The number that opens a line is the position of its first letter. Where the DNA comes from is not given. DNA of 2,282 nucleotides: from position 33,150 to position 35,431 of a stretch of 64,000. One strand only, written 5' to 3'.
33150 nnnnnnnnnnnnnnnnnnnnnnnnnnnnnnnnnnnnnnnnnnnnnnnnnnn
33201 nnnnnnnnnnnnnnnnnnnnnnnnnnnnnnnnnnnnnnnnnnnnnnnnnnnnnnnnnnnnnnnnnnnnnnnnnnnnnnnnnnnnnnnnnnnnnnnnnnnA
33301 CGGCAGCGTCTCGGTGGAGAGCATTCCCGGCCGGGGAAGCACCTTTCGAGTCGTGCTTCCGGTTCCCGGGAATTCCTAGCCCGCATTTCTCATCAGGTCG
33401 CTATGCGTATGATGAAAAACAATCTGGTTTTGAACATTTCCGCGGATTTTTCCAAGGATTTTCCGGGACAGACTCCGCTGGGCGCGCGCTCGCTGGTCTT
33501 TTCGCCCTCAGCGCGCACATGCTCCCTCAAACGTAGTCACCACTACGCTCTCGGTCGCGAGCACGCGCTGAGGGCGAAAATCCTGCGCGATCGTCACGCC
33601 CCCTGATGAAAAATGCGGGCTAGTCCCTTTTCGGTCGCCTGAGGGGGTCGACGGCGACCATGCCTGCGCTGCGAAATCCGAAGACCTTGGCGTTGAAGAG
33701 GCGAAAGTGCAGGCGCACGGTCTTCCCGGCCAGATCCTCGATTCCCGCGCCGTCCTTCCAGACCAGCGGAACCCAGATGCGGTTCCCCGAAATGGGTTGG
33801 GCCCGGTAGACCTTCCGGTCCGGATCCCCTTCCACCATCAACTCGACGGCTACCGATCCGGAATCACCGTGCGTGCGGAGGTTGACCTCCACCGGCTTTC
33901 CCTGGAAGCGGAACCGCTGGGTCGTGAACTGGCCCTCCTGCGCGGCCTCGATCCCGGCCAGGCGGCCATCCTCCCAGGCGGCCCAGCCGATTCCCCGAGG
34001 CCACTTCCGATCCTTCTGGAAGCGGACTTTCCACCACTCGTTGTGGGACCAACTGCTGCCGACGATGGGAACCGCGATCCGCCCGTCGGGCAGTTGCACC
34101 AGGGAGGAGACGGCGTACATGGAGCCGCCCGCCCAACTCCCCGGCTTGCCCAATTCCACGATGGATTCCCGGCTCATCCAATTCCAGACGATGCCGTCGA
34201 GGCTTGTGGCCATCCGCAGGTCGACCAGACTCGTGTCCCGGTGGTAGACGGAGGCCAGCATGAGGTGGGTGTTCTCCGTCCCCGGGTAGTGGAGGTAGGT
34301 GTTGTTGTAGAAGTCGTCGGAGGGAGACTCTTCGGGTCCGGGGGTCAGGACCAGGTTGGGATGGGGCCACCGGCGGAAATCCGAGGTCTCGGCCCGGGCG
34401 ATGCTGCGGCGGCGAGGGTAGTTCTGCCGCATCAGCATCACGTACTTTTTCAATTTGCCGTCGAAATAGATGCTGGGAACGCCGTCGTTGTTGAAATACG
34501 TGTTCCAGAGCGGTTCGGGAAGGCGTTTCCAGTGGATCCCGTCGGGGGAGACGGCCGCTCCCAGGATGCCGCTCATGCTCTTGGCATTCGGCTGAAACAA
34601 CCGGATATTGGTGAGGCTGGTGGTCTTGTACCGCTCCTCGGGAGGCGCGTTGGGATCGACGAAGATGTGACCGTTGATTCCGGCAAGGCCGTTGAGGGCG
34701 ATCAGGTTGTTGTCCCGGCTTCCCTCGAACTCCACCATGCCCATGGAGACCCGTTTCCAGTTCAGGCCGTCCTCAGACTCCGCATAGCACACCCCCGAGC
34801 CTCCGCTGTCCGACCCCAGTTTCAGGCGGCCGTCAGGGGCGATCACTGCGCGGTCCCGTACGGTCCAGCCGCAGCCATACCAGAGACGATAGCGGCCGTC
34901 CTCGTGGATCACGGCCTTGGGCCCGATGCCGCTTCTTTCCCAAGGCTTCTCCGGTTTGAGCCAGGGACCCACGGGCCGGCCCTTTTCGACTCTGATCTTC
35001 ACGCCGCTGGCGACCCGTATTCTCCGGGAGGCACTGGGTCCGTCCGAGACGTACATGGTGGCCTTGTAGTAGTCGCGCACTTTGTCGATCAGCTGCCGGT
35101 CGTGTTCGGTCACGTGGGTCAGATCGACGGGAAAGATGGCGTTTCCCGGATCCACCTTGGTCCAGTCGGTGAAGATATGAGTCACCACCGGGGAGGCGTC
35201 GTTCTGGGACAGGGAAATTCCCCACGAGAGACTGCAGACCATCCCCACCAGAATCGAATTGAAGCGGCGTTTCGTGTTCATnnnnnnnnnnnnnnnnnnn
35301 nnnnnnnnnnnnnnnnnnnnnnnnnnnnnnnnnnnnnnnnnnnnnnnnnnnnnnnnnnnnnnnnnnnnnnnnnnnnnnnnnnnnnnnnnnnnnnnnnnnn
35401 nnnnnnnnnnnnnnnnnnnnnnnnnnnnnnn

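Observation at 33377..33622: MITE-like nested inverted-repeat element with TA flanks; both convergent genes terminate inside its terminal repeats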

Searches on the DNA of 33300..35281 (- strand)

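Call 18: search_dna_similar(query=window:33370-33630:-, collection=plasmids, mode=distant, max_evalue=0.01)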
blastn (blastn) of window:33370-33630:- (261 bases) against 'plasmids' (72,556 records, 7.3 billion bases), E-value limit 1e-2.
No match.
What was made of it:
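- Tried and rejected: BLAST of the whole element against 72,556 plasmids found nothing (call 18).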

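Call 19: search_rna_families(source=window, start=33300, end=33700, threshold=evalue, max_evalue=10)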
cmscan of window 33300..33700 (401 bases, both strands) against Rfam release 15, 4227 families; matches with E-value up to 10: 3.
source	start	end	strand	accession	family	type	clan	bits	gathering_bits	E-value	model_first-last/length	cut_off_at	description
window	33494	33582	-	RF03776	mir-2068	Gene; miRNA;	-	24.1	99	0.0053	1-68/68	no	mir-2068 microRNA precursor family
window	33491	33586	-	RF03175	MIR3454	Gene; miRNA;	-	20.1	142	0.13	1-147/147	no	MIR3454 microRNA precursor family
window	33404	33444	+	RF00325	SNORD53_SNORD92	Gene; snRNA; snoRNA; CD-box;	CL00063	13.8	46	7.3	1-78/78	no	Small nucleolar RNA SNORD53/SNORD92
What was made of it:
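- On Rfam RNA families: In 33300-33700, only sub-threshold miRNA-like hairpin hits (call 19).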

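Call 76: build_rna_model(alignment_id=A5, structure=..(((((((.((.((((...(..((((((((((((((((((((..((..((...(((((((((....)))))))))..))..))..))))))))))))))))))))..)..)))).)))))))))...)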
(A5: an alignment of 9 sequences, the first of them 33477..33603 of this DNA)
Model R1 built from alignment A5 (9 sequences, 128 columns); structure: as given.
model positions 128; base pairs 47; branch points 0; effective number of sequences 0.65; information 0.591 bits per position. Calibrated on 0.2 Mb of random sequence (short: E-values are rough).
structure used (alignment columns):
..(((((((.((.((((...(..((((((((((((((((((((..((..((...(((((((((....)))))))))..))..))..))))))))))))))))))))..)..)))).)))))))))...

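Call 79: search_with_rna_model(model_id=R1, sources=[window, L001, L009, L015, L027, L029, L039, L040, L045, L046, L051, L054, L057, L059, L064, L065, L066, L067, L068, L070, L071, L073, L075, L076, L077, L079, L092, L093, L097, L100, L101, L103, L126, L131, L143, L145, L146, L151, L154, L156, L163, L167, L169, L178, L179, L184, L186, L190, L198, L201, L203, L206, L208, L210, L211, L212, L215, L217, L224, L228, L232, L236, L238], max_evalue=0.001, make_alignment=true)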
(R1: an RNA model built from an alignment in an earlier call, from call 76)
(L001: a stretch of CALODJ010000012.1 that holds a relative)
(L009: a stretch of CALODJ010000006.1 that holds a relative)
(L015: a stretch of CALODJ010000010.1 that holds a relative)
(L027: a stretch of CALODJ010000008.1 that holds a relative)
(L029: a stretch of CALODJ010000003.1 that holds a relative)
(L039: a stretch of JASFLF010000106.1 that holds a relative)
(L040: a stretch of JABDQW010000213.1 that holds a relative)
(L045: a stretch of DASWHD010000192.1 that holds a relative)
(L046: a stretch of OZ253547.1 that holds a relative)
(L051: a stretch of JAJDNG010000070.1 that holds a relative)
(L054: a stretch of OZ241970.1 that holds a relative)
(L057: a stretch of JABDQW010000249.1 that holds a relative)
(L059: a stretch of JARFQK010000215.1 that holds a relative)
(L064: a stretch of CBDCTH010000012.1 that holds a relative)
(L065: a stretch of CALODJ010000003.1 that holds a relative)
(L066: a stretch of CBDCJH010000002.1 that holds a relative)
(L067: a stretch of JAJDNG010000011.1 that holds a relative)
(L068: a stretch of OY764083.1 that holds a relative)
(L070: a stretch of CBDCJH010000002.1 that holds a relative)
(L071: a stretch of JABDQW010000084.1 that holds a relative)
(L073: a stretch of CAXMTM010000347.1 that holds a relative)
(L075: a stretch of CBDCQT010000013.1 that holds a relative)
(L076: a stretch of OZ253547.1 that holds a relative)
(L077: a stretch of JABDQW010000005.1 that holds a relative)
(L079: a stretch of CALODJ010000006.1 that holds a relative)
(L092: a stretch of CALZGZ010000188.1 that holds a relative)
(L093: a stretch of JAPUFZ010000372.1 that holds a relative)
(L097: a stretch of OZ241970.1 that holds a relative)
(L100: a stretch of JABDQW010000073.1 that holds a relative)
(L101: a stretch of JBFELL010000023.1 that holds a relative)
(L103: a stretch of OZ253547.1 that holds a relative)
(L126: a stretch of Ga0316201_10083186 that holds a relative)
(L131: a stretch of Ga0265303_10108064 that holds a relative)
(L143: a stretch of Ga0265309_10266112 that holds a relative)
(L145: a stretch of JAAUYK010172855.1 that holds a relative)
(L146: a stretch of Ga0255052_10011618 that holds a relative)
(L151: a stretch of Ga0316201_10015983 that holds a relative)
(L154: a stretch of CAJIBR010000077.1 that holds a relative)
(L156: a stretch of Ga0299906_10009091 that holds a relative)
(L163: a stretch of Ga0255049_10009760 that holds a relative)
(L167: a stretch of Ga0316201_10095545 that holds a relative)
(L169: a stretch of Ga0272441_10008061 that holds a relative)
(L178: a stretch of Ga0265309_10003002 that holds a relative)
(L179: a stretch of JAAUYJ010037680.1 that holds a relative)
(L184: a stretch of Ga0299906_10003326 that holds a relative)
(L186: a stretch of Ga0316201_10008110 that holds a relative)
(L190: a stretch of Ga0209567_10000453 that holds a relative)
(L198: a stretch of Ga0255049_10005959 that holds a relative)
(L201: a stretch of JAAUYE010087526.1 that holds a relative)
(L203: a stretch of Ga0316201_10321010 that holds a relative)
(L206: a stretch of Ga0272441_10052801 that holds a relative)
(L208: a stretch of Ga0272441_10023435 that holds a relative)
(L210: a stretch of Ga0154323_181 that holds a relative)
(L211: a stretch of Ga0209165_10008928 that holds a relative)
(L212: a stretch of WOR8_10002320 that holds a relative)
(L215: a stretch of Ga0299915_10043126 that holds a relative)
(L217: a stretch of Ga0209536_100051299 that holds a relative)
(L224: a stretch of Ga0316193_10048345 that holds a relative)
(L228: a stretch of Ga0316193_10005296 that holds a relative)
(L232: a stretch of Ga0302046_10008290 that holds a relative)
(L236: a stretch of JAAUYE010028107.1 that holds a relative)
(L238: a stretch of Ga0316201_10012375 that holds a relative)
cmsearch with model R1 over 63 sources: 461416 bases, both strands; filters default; matches with E-value up to 0.001: 53.
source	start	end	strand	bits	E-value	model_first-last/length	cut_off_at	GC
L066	5118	5244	+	147.3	3.7e-32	1-128/128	no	0.65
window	33477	33603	-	146.9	4.5e-32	1-128/128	no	0.67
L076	3898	4025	+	145.5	1e-31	1-128/128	no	0.67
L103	1373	1500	+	142.9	4.3e-31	1-128/128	no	0.66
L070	7638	7764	-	142.5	5.4e-31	1-128/128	no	0.66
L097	3638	3765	-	142.4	5.6e-31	1-128/128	no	0.6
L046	3632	3759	+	141.2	1.1e-30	1-128/128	no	0.63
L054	2492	2619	+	140.6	1.5e-30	1-128/128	no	0.61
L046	6459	6586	-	132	1.8e-28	1-128/128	no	0.64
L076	6648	6774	+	117.5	5.4e-25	1-128/128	no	0.63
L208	7559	7686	+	67.8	4.8e-13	1-128/128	no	0.49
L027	7572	7698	+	60.7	2.5e-11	1-128/128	no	0.57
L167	472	598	+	59.8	4.2e-11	1-128/128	no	0.57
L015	980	1106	+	59.5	4.8e-11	1-128/128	no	0.57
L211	376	502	+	57.1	1.8e-10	1-128/128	no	0.53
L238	6634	6760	-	56.2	2.9e-10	1-128/128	no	0.53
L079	1093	1220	+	56.1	3.2e-10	1-128/128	no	0.49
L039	252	378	-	55.8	3.8e-10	1-128/128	no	0.58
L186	7825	7952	-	54.5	7.7e-10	1-128/128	no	0.44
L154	4992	5115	-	53.9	1.1e-09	1-128/128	no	0.56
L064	1480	1628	-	53.7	1.2e-09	1-128/128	no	0.58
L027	1549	1675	+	53.6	1.3e-09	1-128/128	no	0.58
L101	1695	1821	-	52.8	2e-09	1-128/128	no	0.61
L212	7938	8063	+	52.4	2.5e-09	1-128/128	no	0.47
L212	11510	11638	+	52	3.1e-09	1-128/128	no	0.48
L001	5711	5837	-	51.8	3.4e-09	1-128/128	no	0.57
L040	17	143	+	51.7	3.7e-09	1-128/128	no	0.57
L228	1519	1645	+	51.7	3.7e-09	1-128/128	no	0.54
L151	5676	5802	-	51.5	4.1e-09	1-128/128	no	0.57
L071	2166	2292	+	50.7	6.3e-09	1-128/128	no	0.54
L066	5117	5243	-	50.4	7.5e-09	1-128/128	no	0.65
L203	88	214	+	50.4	7.6e-09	1-128/128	no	0.56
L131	567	695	+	49.3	1.3e-08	1-128/128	no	0.49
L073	2923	3049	-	47.4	3.9e-08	1-128/128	no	0.6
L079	4605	4731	+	47.3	4.2e-08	1-128/128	no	0.59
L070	7639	7765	+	47.1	4.7e-08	1-128/128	no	0.65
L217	158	284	+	46.4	6.7e-08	1-128/128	no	0.59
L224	921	1047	-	43.2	4e-07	1-128/128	no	0.54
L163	1178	1306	+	42.4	6.2e-07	1-128/128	no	0.67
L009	3248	3361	+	39.8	2.7e-06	1-128/128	no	0.56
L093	6632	6740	+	39.5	3.1e-06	10-118/128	no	0.47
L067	7510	7636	-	38.3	6.1e-06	1-128/128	no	0.57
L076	3897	4024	-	33.7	7.6e-05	1-128/128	no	0.66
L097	3639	3766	+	33.3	9.5e-05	1-128/128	no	0.59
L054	2491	2618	-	32.3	0.00017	1-128/128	no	0.6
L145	195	300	+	32.2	0.00018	1-128/128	no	0.58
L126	2516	2645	-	32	0.0002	1-128/128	no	0.57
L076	6647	6773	-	31.8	0.00022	1-128/128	no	0.63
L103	1372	1499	-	31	0.00034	1-128/128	no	0.65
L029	7357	7453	+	30.9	0.00037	1-128/128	no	0.59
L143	818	943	+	30.5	0.00044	1-128/128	no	0.45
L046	3631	3758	-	29.6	0.00073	1-128/128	no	0.62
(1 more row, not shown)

Alignment A6: 53 matches aligned to the model, 187 columns, each read 5' to 3' on its own strand. Consensus structure (alignment columns), stored with it:
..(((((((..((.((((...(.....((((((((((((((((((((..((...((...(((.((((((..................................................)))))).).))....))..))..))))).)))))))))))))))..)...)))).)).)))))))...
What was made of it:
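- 33480..33601 (-): Conserved structured domain (canonical nt 19-140). It is a long irregular hairpin with a 20-bp stem (33499-33518 with 33561-33580), tandem G.A internal loops, and an apical hairpin at 33529-33550. Covariance model R1 scores 146.9 bits on the - strand (call 79).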

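Call 80: search_with_rna_model(model_id=R1, sources=[window, L001, L009, L015, L027, L029, L039, L040, L045, L046, L051, L054, L057, L059, L064, L065, L066, L067, L068, L070, L071, L073, L075, L076, L077, L079, L092, L093, L097, L100, L101, L103, L126, L131, L143, L145, L146, L151, L154, L156, L163, L167, L169, L178, L179, L184, L186, L190, L198, L201, L203, L206, L208, L210, L211, L212, L215, L217, L224, L228, L232, L236, L238], max_evalue=7e-9, make_alignment=true)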
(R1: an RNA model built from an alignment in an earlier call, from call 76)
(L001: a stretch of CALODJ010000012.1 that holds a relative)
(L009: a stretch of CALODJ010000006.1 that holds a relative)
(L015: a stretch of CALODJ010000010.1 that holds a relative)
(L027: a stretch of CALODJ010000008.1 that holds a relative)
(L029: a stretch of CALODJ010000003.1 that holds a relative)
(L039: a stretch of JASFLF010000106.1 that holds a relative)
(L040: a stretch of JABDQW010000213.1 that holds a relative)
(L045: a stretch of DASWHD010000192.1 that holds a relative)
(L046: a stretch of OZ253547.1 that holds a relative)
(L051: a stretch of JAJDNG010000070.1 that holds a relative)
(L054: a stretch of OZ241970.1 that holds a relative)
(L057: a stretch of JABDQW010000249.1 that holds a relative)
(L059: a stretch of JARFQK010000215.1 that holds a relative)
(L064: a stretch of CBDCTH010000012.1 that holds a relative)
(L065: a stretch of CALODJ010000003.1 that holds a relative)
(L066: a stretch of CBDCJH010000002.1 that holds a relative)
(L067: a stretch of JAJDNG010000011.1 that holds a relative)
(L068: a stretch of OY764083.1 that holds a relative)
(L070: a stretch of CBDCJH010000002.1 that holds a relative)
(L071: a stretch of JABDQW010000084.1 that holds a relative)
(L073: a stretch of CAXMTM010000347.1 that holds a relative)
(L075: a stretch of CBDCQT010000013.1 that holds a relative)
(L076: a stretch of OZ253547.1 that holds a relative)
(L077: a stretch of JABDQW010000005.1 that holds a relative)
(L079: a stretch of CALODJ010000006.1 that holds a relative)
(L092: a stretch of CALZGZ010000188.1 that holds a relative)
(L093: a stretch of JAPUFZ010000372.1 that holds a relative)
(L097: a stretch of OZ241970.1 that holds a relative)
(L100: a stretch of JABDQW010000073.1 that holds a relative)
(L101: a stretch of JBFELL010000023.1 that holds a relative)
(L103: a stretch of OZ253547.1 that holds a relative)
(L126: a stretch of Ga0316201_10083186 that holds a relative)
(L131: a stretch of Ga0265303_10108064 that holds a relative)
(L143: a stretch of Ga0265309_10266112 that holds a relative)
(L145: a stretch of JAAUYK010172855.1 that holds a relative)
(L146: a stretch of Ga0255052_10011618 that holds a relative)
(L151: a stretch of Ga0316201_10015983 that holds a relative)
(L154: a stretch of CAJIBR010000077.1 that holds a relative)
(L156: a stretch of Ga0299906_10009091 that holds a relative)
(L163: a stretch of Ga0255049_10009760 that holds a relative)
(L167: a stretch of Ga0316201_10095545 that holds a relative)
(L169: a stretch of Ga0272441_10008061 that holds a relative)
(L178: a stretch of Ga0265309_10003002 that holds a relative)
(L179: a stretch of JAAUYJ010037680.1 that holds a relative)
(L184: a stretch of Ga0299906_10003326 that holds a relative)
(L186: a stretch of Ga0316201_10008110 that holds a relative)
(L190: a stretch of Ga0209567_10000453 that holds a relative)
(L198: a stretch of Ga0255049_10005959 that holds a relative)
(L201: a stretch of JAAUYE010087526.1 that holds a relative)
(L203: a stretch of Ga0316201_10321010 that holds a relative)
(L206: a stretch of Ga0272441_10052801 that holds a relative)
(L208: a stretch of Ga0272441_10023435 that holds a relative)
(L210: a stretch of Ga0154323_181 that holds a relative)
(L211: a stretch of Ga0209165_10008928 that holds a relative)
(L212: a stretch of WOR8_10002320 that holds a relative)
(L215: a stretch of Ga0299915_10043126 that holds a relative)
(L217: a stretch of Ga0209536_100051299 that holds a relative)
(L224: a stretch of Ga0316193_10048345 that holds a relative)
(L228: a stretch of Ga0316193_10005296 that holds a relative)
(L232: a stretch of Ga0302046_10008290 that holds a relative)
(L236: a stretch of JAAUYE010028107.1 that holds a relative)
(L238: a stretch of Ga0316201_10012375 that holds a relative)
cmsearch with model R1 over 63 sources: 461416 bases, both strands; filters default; matches with E-value up to 7e-9: 30.
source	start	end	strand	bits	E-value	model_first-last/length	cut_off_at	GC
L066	5118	5244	+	147.3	3.7e-32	1-128/128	no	0.65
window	33477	33603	-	146.9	4.5e-32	1-128/128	no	0.67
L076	3898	4025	+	145.5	1e-31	1-128/128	no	0.67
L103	1373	1500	+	142.9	4.3e-31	1-128/128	no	0.66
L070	7638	7764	-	142.5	5.4e-31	1-128/128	no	0.66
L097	3638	3765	-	142.4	5.6e-31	1-128/128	no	0.6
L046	3632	3759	+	141.2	1.1e-30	1-128/128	no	0.63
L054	2492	2619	+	140.6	1.5e-30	1-128/128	no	0.61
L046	6459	6586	-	132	1.8e-28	1-128/128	no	0.64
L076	6648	6774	+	117.5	5.4e-25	1-128/128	no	0.63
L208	7559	7686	+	67.8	4.8e-13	1-128/128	no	0.49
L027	7572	7698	+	60.7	2.5e-11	1-128/128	no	0.57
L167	472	598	+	59.8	4.2e-11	1-128/128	no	0.57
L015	980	1106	+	59.5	4.8e-11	1-128/128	no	0.57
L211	376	502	+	57.1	1.8e-10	1-128/128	no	0.53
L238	6634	6760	-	56.2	2.9e-10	1-128/128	no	0.53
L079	1093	1220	+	56.1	3.2e-10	1-128/128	no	0.49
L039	252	378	-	55.8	3.8e-10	1-128/128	no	0.58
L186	7825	7952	-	54.5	7.7e-10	1-128/128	no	0.44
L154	4992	5115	-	53.9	1.1e-09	1-128/128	no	0.56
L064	1480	1628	-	53.7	1.2e-09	1-128/128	no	0.58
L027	1549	1675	+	53.6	1.3e-09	1-128/128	no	0.58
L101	1695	1821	-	52.8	2e-09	1-128/128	no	0.61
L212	7938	8063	+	52.4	2.5e-09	1-128/128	no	0.47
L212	11510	11638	+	52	3.1e-09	1-128/128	no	0.48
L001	5711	5837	-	51.8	3.4e-09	1-128/128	no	0.57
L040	17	143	+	51.7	3.7e-09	1-128/128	no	0.57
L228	1519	1645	+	51.7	3.7e-09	1-128/128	no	0.54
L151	5676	5802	-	51.5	4.1e-09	1-128/128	no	0.57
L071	2166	2292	+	50.7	6.3e-09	1-128/128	no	0.54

Alignment A7: 30 matches aligned to the model, 178 columns, each read 5' to 3' on its own strand. Consensus structure (alignment columns), stored with it:
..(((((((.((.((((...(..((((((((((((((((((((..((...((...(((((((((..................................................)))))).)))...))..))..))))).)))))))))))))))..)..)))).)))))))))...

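Call 94: search_rna_families(source=L251, start=4100, end=5400, threshold=evalue, max_evalue=0.01)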
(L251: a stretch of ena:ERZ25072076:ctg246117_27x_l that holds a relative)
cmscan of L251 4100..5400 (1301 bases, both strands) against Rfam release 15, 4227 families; matches with E-value up to 0.01: 3.
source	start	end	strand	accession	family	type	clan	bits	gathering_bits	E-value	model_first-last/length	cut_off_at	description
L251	4241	4384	+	RF02003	group-II-D1D4-4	Intron;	CL00102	84.1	49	1.2e-18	1-138/138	no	Group II catalytic intron D1-D4-4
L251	4977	5131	+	RF00029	Intron_gpII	Intron;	-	37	40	2.4e-05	1-77/77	no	Group II catalytic intron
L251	4400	4503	+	RF02005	group-II-D1D4-6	Intron;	CL00102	18.7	49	0.0076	116-216/225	no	Group II catalytic intron D1-D4-6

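Call 106: search_with_rna_model(model_id=R1, sources=[L110, L111, L112, L113, L114, L115, L116, L117, L120, L121, L199, L237, L239, L241, L246, L247, L248, L251], max_evalue=0.01)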
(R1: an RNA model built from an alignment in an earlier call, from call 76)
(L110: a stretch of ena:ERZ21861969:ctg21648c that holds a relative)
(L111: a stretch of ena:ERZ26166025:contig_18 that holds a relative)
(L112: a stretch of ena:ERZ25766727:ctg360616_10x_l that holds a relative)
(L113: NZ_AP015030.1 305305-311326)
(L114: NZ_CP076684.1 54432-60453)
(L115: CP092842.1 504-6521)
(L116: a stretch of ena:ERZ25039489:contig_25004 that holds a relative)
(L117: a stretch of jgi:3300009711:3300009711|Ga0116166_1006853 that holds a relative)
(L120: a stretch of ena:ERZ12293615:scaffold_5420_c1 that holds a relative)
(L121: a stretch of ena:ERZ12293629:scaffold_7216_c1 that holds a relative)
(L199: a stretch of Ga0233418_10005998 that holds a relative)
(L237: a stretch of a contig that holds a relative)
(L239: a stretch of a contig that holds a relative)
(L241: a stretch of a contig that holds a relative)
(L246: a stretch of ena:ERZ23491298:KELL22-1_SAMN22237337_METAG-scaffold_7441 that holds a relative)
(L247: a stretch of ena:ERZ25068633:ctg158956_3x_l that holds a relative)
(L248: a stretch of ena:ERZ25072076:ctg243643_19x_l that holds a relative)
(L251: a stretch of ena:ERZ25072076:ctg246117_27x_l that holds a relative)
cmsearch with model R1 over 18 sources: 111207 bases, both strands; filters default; matches with E-value up to 0.01: 2.
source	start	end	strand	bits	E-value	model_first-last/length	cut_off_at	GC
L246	1873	1999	+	146.9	1.1e-32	1-128/128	no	0.67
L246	1872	1998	-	50.2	2e-09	1-128/128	no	0.66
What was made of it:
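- Tried and rejected: The hairpin model finds nothing in them (call 106).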
